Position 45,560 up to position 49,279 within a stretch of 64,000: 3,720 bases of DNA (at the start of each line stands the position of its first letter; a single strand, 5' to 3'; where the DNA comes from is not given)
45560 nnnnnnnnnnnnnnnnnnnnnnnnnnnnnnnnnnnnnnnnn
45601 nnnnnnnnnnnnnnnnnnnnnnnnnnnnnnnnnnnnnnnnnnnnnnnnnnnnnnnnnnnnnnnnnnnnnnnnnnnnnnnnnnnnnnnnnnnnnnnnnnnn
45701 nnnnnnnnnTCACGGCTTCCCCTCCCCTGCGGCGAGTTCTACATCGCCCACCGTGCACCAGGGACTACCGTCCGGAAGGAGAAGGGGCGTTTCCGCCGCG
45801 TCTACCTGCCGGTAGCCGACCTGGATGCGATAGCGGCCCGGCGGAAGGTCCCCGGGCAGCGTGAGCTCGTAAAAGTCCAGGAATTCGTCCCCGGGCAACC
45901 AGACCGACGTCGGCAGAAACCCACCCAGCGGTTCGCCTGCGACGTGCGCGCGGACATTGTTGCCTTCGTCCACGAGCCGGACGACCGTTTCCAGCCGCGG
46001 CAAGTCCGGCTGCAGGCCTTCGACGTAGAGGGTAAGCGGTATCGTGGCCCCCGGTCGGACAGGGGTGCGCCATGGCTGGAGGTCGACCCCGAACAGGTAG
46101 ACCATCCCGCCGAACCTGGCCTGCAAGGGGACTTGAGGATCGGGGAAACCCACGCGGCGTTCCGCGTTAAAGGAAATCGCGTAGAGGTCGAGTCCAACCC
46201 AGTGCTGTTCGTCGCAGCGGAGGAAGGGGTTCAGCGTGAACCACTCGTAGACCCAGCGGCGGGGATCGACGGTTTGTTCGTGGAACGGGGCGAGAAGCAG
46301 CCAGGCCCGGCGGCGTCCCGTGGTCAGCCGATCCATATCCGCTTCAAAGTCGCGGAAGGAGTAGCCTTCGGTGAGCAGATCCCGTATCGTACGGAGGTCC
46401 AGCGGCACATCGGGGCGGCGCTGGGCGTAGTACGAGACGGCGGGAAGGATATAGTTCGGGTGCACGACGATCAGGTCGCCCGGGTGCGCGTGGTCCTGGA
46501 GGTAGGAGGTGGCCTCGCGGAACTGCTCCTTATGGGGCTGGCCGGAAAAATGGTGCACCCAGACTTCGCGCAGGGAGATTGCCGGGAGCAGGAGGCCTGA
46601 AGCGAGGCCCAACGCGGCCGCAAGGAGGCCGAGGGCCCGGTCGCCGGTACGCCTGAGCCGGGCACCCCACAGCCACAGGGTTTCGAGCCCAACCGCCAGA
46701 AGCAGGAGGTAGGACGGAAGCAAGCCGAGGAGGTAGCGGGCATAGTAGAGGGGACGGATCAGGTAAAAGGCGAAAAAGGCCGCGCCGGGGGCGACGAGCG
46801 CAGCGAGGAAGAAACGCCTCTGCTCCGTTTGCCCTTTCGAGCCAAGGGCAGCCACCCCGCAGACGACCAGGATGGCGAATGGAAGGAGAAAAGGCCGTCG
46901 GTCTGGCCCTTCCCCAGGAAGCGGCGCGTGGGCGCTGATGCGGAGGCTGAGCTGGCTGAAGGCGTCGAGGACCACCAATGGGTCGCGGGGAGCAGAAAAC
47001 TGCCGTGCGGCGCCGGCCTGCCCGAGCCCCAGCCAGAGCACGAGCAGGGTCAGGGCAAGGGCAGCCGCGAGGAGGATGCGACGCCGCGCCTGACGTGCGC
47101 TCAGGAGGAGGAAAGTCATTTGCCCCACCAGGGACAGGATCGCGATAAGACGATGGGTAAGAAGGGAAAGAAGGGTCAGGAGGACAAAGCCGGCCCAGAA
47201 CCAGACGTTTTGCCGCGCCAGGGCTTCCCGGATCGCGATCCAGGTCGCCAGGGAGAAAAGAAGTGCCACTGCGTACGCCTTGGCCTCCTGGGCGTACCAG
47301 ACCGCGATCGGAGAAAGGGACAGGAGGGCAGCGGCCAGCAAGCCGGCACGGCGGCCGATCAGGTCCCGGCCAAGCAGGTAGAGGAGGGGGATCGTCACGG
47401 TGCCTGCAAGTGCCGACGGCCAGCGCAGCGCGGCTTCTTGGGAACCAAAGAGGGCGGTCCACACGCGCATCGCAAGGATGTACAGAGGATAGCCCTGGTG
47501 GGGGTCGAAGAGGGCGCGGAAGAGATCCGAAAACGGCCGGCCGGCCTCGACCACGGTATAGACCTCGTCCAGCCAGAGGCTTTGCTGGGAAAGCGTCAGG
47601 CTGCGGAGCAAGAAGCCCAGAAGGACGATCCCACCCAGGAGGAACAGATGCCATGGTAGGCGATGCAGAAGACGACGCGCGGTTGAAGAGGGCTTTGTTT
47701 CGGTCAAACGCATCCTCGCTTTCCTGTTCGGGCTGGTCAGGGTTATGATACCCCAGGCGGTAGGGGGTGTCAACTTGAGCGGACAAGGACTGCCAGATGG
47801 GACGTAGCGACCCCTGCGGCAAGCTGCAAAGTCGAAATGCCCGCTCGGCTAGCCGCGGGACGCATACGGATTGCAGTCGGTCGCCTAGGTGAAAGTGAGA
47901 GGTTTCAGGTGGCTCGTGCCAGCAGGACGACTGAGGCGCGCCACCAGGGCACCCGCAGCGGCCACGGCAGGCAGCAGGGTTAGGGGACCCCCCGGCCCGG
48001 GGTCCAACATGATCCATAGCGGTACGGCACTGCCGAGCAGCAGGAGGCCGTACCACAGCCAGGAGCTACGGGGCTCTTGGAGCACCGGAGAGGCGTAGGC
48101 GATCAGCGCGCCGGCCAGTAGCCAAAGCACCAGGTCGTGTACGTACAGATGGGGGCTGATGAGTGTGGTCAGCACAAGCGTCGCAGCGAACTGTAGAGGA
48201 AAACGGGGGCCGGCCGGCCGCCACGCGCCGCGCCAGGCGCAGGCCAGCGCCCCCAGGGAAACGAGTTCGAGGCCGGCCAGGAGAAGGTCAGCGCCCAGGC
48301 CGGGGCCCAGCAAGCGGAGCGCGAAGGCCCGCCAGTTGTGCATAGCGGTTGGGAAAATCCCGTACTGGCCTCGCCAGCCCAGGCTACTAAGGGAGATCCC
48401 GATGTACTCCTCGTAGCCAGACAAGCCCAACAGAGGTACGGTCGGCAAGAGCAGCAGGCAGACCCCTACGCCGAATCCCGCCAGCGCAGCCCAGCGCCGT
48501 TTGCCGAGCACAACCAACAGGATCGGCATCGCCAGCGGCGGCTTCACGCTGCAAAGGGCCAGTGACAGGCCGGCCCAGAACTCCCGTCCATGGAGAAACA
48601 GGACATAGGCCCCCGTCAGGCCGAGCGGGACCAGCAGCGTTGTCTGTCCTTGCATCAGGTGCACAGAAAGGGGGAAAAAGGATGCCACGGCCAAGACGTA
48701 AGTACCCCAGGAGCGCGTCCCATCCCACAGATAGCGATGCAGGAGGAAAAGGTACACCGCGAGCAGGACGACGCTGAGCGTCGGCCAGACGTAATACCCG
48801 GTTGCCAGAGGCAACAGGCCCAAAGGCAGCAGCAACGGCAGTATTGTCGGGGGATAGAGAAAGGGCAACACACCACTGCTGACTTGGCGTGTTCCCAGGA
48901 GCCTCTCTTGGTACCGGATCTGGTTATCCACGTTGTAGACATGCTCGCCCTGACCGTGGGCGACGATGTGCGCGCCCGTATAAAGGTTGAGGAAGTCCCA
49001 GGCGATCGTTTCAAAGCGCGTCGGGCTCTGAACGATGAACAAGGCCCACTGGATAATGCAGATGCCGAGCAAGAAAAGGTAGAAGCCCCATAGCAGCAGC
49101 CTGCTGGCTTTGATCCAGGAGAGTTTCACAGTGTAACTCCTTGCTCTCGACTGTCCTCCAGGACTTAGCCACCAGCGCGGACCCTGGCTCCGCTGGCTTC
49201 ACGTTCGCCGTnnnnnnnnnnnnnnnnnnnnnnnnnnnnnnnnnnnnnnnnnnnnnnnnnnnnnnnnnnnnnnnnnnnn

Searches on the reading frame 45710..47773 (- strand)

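Call 45: search_protein_families(library=pfam, proteins=[window:45710-47773:-], max_evalue=0.00001)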
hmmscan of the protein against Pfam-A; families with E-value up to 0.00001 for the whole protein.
window:45710-47773:- (687 aa): 1 family
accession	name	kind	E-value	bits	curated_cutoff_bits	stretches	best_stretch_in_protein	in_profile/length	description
PF13231.12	PMT_2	-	3.6e-13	50.5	26.1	1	96-245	4-153/160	Dolichyl-phosphate-mannose-protein mannosyltransferase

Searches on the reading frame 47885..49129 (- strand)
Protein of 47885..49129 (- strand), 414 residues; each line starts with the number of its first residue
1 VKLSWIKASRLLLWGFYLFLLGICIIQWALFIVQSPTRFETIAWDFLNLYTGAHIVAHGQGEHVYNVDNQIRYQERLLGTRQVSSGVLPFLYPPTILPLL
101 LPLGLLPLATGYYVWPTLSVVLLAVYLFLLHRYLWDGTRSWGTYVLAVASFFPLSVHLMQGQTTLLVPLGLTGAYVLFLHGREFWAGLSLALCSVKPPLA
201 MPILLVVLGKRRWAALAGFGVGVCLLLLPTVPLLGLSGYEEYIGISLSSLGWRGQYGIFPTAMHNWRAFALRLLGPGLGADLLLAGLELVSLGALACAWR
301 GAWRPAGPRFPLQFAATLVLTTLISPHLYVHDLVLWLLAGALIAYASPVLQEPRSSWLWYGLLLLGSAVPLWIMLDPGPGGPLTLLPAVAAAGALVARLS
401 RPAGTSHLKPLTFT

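Call 45: search_protein_families(library=pfam, proteins=[window:47885-49129:-], max_evalue=0.00001)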
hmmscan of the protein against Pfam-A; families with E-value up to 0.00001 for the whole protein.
window:47885-49129:- (414 aa): 1 family
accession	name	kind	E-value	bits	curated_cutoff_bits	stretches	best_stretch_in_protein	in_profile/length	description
PF09594.16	GT87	-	1.4e-19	71.2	25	1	90-326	1-237/237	Glycosyltransferase family 87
